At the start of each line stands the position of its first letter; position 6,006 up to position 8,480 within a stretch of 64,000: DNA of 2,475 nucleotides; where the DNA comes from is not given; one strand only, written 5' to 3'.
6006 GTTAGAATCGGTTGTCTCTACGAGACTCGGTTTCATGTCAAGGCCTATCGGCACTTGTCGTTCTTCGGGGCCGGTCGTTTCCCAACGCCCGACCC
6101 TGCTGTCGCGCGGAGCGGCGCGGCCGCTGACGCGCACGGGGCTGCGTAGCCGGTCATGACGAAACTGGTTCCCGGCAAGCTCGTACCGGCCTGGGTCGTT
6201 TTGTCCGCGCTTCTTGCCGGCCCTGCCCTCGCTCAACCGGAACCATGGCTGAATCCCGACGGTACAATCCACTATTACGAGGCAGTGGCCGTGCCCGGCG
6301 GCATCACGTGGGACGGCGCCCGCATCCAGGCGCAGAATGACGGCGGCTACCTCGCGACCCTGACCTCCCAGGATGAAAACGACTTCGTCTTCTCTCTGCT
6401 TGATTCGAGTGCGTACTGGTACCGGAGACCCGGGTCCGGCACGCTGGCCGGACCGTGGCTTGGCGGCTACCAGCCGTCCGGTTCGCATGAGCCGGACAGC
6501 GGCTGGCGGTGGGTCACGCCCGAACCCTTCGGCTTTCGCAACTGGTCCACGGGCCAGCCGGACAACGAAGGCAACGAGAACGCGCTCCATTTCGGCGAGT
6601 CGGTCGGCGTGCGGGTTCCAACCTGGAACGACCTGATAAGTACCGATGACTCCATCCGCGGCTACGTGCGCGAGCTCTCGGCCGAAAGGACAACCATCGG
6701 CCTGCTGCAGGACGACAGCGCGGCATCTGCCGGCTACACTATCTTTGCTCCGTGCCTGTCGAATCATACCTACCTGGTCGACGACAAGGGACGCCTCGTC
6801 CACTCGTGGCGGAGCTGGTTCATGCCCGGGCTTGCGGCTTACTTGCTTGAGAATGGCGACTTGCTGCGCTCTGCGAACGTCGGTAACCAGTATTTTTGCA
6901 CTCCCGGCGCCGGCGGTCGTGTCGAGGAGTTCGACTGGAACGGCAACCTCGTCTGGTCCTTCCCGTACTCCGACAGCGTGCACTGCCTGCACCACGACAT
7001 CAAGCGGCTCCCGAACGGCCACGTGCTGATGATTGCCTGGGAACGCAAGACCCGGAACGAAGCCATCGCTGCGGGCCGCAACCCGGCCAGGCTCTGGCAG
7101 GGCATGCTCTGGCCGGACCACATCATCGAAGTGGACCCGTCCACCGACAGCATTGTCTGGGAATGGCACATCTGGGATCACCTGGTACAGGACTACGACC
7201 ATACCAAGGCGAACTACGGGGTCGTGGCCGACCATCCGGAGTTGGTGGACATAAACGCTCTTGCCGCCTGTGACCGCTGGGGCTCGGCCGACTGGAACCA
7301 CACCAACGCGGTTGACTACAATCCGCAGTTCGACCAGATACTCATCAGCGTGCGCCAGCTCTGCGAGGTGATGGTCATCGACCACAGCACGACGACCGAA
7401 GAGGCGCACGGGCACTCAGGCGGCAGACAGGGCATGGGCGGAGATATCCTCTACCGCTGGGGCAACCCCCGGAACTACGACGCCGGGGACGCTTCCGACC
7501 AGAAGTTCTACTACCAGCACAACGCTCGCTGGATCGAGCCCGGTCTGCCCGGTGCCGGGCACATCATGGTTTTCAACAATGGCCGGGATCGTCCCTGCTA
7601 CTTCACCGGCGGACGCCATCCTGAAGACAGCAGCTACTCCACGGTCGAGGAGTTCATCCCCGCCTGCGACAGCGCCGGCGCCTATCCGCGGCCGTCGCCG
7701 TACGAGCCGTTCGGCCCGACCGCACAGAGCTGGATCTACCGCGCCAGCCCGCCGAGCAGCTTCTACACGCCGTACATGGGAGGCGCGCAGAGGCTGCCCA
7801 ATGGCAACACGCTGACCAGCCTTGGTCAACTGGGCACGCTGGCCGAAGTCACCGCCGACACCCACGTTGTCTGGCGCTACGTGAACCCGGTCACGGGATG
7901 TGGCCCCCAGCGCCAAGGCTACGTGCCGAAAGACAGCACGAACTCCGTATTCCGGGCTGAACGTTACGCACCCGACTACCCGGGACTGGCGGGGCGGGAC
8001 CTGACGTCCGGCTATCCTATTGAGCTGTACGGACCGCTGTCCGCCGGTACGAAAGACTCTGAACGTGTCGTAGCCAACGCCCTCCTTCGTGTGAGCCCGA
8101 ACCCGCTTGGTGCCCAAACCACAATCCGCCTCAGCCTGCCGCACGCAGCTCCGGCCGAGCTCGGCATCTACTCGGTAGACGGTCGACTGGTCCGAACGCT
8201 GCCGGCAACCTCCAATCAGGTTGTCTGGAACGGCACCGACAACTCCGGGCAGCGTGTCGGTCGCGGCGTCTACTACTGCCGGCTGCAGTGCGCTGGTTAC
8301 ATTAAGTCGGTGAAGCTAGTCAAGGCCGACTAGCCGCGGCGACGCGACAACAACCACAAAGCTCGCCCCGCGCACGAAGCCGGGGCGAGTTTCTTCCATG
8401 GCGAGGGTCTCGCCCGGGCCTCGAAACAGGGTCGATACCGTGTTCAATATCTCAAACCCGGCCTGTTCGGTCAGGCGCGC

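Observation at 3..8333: Three paralogous T9SS cargo proteins combining a QPD-type C-type lectin domain with an ASST-like beta-propeller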

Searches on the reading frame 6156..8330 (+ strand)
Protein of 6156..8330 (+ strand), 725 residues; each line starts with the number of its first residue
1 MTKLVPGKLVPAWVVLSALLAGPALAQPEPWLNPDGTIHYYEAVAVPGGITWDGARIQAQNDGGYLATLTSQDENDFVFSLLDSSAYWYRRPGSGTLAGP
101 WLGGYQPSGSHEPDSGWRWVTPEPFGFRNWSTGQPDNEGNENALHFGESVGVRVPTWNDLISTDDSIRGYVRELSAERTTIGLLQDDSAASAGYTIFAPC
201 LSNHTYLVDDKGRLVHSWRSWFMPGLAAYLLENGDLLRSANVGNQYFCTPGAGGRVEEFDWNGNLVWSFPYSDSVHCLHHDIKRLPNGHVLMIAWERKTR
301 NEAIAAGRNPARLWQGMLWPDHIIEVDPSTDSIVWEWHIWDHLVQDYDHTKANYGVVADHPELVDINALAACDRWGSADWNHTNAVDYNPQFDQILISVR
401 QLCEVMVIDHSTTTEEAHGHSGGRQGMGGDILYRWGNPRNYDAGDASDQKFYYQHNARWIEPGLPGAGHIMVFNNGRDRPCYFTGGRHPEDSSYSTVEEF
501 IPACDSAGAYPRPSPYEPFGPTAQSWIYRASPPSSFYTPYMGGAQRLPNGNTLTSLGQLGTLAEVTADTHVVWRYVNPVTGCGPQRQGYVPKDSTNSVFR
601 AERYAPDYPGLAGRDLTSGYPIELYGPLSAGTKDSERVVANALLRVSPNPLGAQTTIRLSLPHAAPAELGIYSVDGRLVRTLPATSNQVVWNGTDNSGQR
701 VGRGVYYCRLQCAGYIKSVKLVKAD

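Call 4: search_protein_families(library=pfam, proteins=[window:6156-8330:+], max_evalue=0.1)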
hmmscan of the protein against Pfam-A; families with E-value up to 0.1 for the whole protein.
window:6156-8330:+ (725 aa): 7 families
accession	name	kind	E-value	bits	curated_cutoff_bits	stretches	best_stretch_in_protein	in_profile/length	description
PF05935.17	Arylsulfotrans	-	1.9e-22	80.3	24.2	1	240-480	58-268/374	Arylsulfotransferase (ASST)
PF14269.12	Arylsulfotran_2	-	6e-15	55.9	27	1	276-577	57-300/301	Arylsulfotransferase (ASST)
PF13860.13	FlgD_ig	-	3e-07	30.8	27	1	653-709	10-72/79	FlgD Ig-like domain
PF00059.27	Lectin_C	-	0.01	17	22.6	1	51-143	4-82/107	Lectin C-type domain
PF06482.17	Endostatin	-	0.019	15.1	29.4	1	669-703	89-123/170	Collagenase NC10 and Endostatin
PF13585.12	CHU_C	-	0.054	14.1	27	0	663-712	25-72/86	CHU_C Type IX secretion signal domain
PF18962.6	Por_Secre_tail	-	0.066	14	27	0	647-713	2-65/75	Secretion system C-terminal sorting domain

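Call 5: search_protein_families(library=ncbifam, proteins=[window:6156-8330:+], max_evalue=0.1)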
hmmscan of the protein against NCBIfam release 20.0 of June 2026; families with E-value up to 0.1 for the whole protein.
window:6156-8330:+ (725 aa): 5 families
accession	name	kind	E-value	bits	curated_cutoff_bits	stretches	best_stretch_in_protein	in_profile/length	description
TIGR04183.1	Por_Secre_tail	domain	1.4e-06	28.2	23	1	646-723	1-71/72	T9SS type A sorting domain-containing protein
NF033707.1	T9SS_sortase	equivalog_domain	0.00049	17.8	420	1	644-712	999-1077/1095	type IX secretion system sortase PorU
NF052228.1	T9SS_PorZ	equivalog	0.0024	16.3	260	1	667-707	697-737/757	type IX secretion system anionic LPS delivery protein PorZ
NF009453.0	PRK12813.1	equivalog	0.0057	16.2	264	1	663-711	122-172/223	flagellar basal body rod modification protein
NF052323.1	T9SSA_dep_M6i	equivalog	0.014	13.3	600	1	648-713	962-1027/1043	T9SS-dependent M6-like inactivated metalloprotease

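Call 7: search_solved_structures(query=window:6156-8330:+, max_evalue=1, show_alignments=3)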
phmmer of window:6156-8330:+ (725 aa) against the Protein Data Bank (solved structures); distinct sequences matched with E-value up to 1: 33.
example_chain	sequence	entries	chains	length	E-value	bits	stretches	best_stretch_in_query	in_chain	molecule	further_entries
2ox9_A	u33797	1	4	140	2.3e-05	26.3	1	86-177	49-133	Collectin placenta 1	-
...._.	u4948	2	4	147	0.00017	23.4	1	51-160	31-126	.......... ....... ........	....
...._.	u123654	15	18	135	0.00026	22.8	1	50-160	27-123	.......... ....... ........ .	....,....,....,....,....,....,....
6a7s_B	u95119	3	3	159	0.0015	20.4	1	48-165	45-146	N-acetylglucosamine-specific lectin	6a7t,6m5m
2ox8_A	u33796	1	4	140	0.0052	18.5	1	83-169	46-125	Scavenger receptor with C-type lectin type I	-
2afp_A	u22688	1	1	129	0.012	17.3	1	30-137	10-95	PROTEIN (SEA RAVEN TYPE II ANTIFREEZE PROTEIN)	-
6puv_A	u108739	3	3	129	0.018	16.8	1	102-154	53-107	C-type lectin domain family 10 member A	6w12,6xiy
6py1_A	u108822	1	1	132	0.019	16.6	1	102-154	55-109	C-type lectin domain family 10 member A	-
8auv_O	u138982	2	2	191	0.03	16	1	539-622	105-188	eS7 (40S ribosomal protein S7) | 40S ribosomal protein S7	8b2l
9vth_SS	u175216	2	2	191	0.041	15.5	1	539-622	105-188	40S ribosomal protein S7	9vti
6jk4_A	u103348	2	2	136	0.12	14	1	28-159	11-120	Type II antifreeze protein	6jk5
3p7f_A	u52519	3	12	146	0.13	13.9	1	36-160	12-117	C-type lectin domain family 4 member K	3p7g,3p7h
3p5d_A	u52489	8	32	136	0.14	13.8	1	36-160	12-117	C-type lectin domain family 4 member K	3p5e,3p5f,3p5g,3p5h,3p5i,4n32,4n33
2zib_A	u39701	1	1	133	0.16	13.6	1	25-119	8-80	Type II antifreeze protein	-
4n34_A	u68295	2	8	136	0.19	13.4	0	36-160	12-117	C-type lectin domain family 4 member K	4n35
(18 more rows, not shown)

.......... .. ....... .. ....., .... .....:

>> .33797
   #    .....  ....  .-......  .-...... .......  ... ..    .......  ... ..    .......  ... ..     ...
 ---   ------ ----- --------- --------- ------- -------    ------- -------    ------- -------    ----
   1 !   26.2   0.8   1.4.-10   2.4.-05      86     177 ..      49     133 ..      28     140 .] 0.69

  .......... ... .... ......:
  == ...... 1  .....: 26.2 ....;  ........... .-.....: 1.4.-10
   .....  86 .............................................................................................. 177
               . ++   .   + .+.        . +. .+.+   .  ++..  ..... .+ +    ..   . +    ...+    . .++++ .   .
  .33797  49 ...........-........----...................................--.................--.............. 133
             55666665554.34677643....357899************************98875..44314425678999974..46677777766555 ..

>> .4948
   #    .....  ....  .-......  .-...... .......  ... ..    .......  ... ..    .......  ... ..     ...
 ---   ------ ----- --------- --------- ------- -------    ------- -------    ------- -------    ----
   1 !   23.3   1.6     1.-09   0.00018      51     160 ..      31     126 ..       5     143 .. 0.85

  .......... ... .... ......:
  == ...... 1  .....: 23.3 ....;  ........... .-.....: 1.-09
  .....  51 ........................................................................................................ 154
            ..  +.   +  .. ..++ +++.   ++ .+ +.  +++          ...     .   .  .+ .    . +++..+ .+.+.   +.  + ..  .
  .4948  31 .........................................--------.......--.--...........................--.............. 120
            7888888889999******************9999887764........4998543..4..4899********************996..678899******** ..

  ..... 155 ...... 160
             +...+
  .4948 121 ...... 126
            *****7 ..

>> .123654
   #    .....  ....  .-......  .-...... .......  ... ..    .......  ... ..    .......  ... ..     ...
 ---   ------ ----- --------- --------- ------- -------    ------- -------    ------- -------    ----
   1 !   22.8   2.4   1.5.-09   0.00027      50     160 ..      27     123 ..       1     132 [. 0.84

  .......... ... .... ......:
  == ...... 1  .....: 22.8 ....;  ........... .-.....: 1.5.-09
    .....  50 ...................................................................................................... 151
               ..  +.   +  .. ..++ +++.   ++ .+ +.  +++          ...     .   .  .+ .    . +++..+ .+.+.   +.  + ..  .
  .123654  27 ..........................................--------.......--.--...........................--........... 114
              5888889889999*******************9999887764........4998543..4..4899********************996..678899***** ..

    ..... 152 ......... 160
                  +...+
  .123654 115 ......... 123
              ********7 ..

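Call 8: find_homologous_proteins(query=window:6156-8330:+, max_evalue=0.001)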
Query window:6156-8330:+ (725 aa): 3959 proteins with E <= 0.001 among 8000 candidates; the best 120 are listed.
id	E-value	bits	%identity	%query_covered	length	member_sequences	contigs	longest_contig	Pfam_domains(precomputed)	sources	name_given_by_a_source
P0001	0.0e+0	1464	85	99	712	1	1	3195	PF14269.13,PF05935.18,PF13860.13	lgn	-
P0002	0.0e+0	1199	70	100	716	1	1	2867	PF14269.13,PF05935.18,PF13860.13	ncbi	-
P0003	0.0e+0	1100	67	100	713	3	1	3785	PF14269.13,PF05935.18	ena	-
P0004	0.0e+0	1079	69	95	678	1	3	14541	PF14269.13,PF05935.18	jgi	jgi:hypothetical protein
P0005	0.0e+0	1051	65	98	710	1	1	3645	PF14269.13,PF05935.18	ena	-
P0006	0.0e+0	1037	65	97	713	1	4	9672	PF00059.28,PF14269.13,PF05935.18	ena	-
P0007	0.0e+0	1036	64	98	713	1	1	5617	PF14269.13,PF05935.18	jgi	jgi:hypothetical protein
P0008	0.0e+0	1031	65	99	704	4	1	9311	PF18962.8,PF14269.13,PF05935.18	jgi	jgi:hypothetical protein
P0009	0.0e+0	1023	64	97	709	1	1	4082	PF14269.13,PF05935.18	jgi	jgi:hypothetical protein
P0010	0.0e+0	1021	63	99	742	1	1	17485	PF14269.13,PF05935.18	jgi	jgi:hypothetical protein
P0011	9.9e-298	1008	68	91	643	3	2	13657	PF14269.13,PF05935.18,PF13860.13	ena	-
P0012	5.5e-291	986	61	100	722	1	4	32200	PF14269.13,PF05935.18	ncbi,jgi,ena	-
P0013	3.8e-281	953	59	96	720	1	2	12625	PF14269.13,PF05935.18,PF13860.13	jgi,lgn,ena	jgi:hypothetical protein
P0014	1.2e-279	948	59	98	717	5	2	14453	PF14269.13,PF05935.18,PF13860.13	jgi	jgi:hypothetical protein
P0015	1.6e-274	931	59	98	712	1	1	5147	PF14269.13,PF05935.18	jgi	jgi:hypothetical protein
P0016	2.1e-274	931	59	98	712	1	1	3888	PF14269.13,PF05935.18,PF13860.13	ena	-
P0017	2.4e-273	928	57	100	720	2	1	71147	PF14269.13,PF05935.18,PF13860.13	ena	-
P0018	2.9e-272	924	57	99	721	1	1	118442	PF14269.13,PF05935.18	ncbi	-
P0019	2.0e-270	918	59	99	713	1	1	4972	PF18962.8,PF14269.13,PF05935.18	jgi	jgi:hypothetical protein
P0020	6.3e-269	913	62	92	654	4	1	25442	PF18962.8,PF14269.13,PF05935.18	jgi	jgi:hypothetical protein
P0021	1.6e-268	912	58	100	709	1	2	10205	PF14269.13,PF05935.18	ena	-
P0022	5.7e-267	906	58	100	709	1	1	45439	PF14269.13,PF05935.18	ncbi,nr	ncbi:MAG: aryl-sulfate sulfotransferase [candidate division WOR-3 bacterium]|nr:aryl-sulfate sulfotr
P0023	9.0e-267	906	59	98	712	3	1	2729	PF14269.13,PF05935.18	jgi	-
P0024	1.7e-266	905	57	96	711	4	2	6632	PF14269.13,PF05935.18,PF13860.13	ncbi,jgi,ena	-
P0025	1.9e-266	905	58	100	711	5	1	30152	PF14269.13,PF05935.18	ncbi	-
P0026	2.1e-266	905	59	96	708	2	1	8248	PF14269.13,PF05935.18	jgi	jgi:hypothetical protein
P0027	6.0e-265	900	57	97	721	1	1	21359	PF14269.13,PF05935.18,PF13860.13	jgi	jgi:hypothetical protein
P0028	1.5e-264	898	57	97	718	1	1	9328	PF00059.28,PF18962.8,PF14269.13,PF05935.18,PF13860.13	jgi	jgi:hypothetical protein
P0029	2.8e-264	898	58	99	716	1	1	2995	PF14269.13,PF05935.18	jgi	jgi:hypothetical protein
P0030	3.7e-264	897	58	99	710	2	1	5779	PF14269.13,PF05935.18,PF13860.13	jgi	-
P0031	3.7e-264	897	58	99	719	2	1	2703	PF14269.13,PF05935.18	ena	-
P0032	3.6e-263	894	57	98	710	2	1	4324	PF14269.13,PF05935.18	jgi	jgi:hypothetical protein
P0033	6.7e-263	893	57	100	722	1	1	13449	PF14269.13,PF05935.18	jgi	jgi:hypothetical protein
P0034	8.5e-263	893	56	98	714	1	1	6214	PF14269.13,PF05935.18,PF13860.13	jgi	jgi:hypothetical protein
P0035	9.8e-263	892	58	100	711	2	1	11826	PF14269.13,PF05935.18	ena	-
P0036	1.5e-262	892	57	98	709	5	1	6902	PF14269.13,PF05935.18,PF13860.13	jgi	jgi:hypothetical protein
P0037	2.0e-262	891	57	100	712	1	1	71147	PF14269.13,PF05935.18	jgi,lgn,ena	-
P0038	2.0e-262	891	57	100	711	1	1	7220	PF14269.13,PF05935.18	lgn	-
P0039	2.5e-262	891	57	100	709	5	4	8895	PF14269.13,PF05935.18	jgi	jgi:hypothetical protein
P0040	4.0e-262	890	58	98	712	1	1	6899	PF14269.13,PF05935.18,PF13860.13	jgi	jgi:hypothetical protein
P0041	4.4e-262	890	57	98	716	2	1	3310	PF14269.13,PF05935.18,PF13860.13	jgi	jgi:hypothetical protein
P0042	5.1e-262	890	58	97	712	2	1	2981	PF14269.13,PF05935.18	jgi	-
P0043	6.0e-262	890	58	99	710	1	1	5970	PF14269.13,PF05935.18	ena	-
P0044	2.1e-261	888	58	97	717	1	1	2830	PF18962.8,PF14269.13,PF05935.18,PF13860.13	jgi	-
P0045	8.6e-261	886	58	99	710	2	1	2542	PF14269.13,PF05935.18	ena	-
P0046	2.2e-260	885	57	98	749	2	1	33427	PF18962.8,PF14269.13,PF05935.18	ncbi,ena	-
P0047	4.0e-260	884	57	96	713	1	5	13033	PF14269.13,PF05935.18,PF13860.13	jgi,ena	-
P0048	1.3e-259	882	58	98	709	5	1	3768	PF14269.13,PF05935.18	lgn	-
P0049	1.4e-259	882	57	98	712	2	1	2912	PF14269.13,PF05935.18,PF13860.13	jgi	jgi:hypothetical protein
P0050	1.5e-259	882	57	99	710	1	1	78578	PF14269.13,PF05935.18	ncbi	-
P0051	1.7e-259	882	57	97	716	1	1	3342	PF14269.13,PF05935.18,PF13860.13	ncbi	-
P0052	2.1e-259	881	56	96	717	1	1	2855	PF14269.13,PF05935.18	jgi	jgi:hypothetical protein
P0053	3.5e-259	881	57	100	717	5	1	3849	PF14269.13,PF05935.18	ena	-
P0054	6.2e-259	880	57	97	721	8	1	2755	PF14269.13,PF05935.18,PF13860.13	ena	-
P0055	6.8e-259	880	57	99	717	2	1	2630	PF14269.13,PF05935.18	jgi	jgi:hypothetical protein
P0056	1.3e-258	879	57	96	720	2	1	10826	PF14269.13,PF05935.18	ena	-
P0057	3.0e-258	878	56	100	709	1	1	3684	PF14269.13,PF05935.18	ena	-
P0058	4.3e-258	877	56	100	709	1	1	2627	PF14269.13,PF05935.18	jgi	-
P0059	5.6e-258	877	57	96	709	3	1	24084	PF14269.13,PF05935.18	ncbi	-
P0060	6.1e-258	877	57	97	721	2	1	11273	PF14269.13,PF05935.18,PF13860.13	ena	-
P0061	1.0e-257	876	57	98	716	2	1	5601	PF14269.13,PF05935.18,PF13860.13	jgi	jgi:hypothetical protein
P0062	2.2e-257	875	57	98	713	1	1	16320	PF14269.13,PF05935.18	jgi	jgi:hypothetical protein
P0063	9.8e-257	873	56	97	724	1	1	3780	PF14269.13,PF05935.18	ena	-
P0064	1.4e-256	872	55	98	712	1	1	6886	PF18962.8,PF14269.13,PF05935.18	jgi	jgi:hypothetical protein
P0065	3.1e-256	871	55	97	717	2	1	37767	PF00059.28,PF14269.13,PF05935.18,PF13860.13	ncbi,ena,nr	ncbi:MAG TPA: aryl-sulfate sulfotransferase [bacterium]|nr:aryl-sulfate sulfotransferase [bacterium]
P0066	1.5e-255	869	56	98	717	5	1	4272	PF14269.13,PF05935.18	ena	-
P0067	1.8e-255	868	57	97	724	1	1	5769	PF14269.13,PF05935.18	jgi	jgi:hypothetical protein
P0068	1.9e-255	868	57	96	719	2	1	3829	PF14269.13,PF05935.18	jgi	-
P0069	1.2e-253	862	57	98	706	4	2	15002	PF14269.13,PF05935.18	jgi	-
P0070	2.2e-253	862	57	98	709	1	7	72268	PF14269.13,PF05935.18,PF13860.13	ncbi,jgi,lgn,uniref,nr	ncbi:hypothetical protein FJY68_01315 [candidate division WOR-3 bacterium]|uniref:C-type lectin doma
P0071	3.5e-253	861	56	98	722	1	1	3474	PF14269.13,PF05935.18,PF13860.13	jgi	jgi:hypothetical protein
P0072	9.0e-253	859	55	96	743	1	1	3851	PF14269.13,PF05935.18,PF13860.13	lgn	-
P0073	1.4e-252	859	55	98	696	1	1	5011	PF14269.13,PF05935.18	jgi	jgi:hypothetical protein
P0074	6.2e-252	857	56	97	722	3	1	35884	PF14269.13,PF05935.18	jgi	-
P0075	1.4e-251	856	54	98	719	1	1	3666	PF14269.13,PF05935.18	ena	-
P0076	8.7e-251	853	55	97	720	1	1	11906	PF14269.13,PF05935.18,PF13860.13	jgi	jgi:hypothetical protein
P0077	2.5e-250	851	54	100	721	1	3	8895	PF14269.13,PF05935.18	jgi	jgi:hypothetical protein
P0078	1.4e-249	849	54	100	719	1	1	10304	PF14269.13,PF05935.18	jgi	jgi:hypothetical protein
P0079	5.2e-249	847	55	99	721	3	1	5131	PF14269.13,PF05935.18,PF13860.13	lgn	-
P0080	1.3e-248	846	54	100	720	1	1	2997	PF14269.13,PF05935.18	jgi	jgi:hypothetical protein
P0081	2.7e-248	845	55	100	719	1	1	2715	PF14269.13,PF05935.18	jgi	jgi:hypothetical protein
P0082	3.5e-248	844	55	98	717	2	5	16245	PF14269.13,PF05935.18,PF13860.13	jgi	-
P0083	7.3e-248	843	54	97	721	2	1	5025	PF14269.13,PF05935.18,PF13860.13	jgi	jgi:hypothetical protein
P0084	2.1e-247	842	55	98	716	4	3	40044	PF14269.13,PF05935.18,PF13860.13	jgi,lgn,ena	-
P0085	2.5e-247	841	55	98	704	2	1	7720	PF14269.13,PF05935.18,PF13860.13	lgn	-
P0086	5.6e-247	840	54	99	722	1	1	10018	PF18962.8,PF14269.13,PF05935.18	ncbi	-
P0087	1.8e-246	839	57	94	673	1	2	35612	PF14269.13,PF05935.18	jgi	jgi:hypothetical protein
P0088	3.9e-246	838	55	97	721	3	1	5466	PF14269.13,PF05935.18,PF13860.13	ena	-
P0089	9.5e-245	833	55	97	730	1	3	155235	PF14269.13,PF05935.18,PF13860.13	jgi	jgi:hypothetical protein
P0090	2.3e-244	832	54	98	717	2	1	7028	PF14269.13,PF05935.18,PF13860.13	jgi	jgi:hypothetical protein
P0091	2.3e-244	832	55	96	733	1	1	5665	PF14269.13,PF05935.18,PF13860.13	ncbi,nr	ncbi:aryl-sulfate sulfotransferase [candidate division WOR-3 bacterium]|nr:aryl-sulfate sulfotransfe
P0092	4.3e-243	827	54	98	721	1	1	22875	PF14269.13,PF05935.18,PF13860.13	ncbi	-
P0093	1.4e-242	826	54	100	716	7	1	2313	PF14269.13,PF05935.18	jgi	jgi:hypothetical protein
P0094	1.8e-242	825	56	94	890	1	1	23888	PF14269.13,PF05935.18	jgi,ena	-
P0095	3.8e-242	824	53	98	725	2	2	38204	PF18962.8,PF14269.13,PF05935.18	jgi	jgi:hypothetical protein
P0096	1.5e-241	822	55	99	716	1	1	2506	PF18962.8,PF14269.13,PF05935.18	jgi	jgi:hypothetical protein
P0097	1.7e-241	822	53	100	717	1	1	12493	PF14269.13,PF05935.18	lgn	-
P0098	5.5e-240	817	50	60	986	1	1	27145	PF14269.13,PF05935.18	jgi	jgi:hypothetical protein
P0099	9.6e-240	816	54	98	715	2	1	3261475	PF14269.13,PF05935.18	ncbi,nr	ncbi:MAG: aryl-sulfate sulfotransferase [candidate division WOR-3 bacterium]|nr:MAG: aryl-sulfate su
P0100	1.8e-239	816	53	98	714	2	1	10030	PF14269.13,PF05935.18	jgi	-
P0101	3.3e-239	815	54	98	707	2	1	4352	PF14269.13,PF05935.18,PF13860.13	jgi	jgi:hypothetical protein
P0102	6.2e-239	814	56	91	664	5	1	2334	PF14269.13,PF05935.18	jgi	jgi:hypothetical protein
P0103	1.1e-237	810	58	86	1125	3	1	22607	PF13964.13,PF18962.8,PF24981.2,PF14269.13,PF05935.18,PF01344.32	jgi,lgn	jgi:hypothetical protein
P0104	5.1e-237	807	53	96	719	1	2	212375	PF14269.13,PF05935.18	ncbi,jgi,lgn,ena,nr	ncbi:MAG TPA: aryl-sulfate sulfotransferase [bacterium]|nr:aryl-sulfate sulfotransferase [bacterium]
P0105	1.6e-235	802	56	89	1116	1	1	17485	PF18962.8,PF14269.13,PF05935.18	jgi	jgi:hypothetical protein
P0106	8.6e-234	797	52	100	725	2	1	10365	PF14269.13,PF05935.18,PF13860.13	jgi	jgi:hypothetical protein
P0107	2.3e-233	795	56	89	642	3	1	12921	PF14269.13,PF05935.18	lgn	-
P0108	2.5e-233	795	53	98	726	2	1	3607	PF14269.13,PF05935.18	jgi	jgi:hypothetical protein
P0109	2.6e-233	795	52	96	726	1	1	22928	PF14269.13,PF05935.18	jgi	jgi:hypothetical protein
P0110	5.4e-233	794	53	97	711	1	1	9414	PF14269.13,PF05935.18,PF13860.13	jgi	jgi:hypothetical protein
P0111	2.1e-232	792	52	96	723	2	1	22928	PF14269.13,PF05935.18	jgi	jgi:hypothetical protein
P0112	1.2e-228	780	65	75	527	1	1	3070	PF14269.13,PF05935.18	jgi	jgi:hypothetical protein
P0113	2.9e-226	772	52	97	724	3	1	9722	PF13585.13,PF18962.8,PF05935.18,PF13860.13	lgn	-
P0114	1.9e-225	769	51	99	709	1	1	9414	PF14269.13,PF05935.18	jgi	jgi:hypothetical protein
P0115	1.5e-223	763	51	99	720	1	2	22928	PF05935.18,PF13860.13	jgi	jgi:hypothetical protein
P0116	4.7e-223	761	50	99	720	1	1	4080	PF14269.13,PF05935.18,PF13860.13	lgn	-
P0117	3.5e-222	758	52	99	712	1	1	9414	PF14269.13,PF05935.18,PF13860.13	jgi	jgi:hypothetical protein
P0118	2.5e-221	756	52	97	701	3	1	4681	PF14269.13,PF05935.18,PF13860.13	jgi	jgi:hypothetical protein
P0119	3.5e-221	755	52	97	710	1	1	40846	PF14269.13,PF05935.18,PF13860.13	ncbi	-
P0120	3.7e-221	755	55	82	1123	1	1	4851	PF18962.8,PF24981.2,PF14269.13,PF05935.18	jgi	-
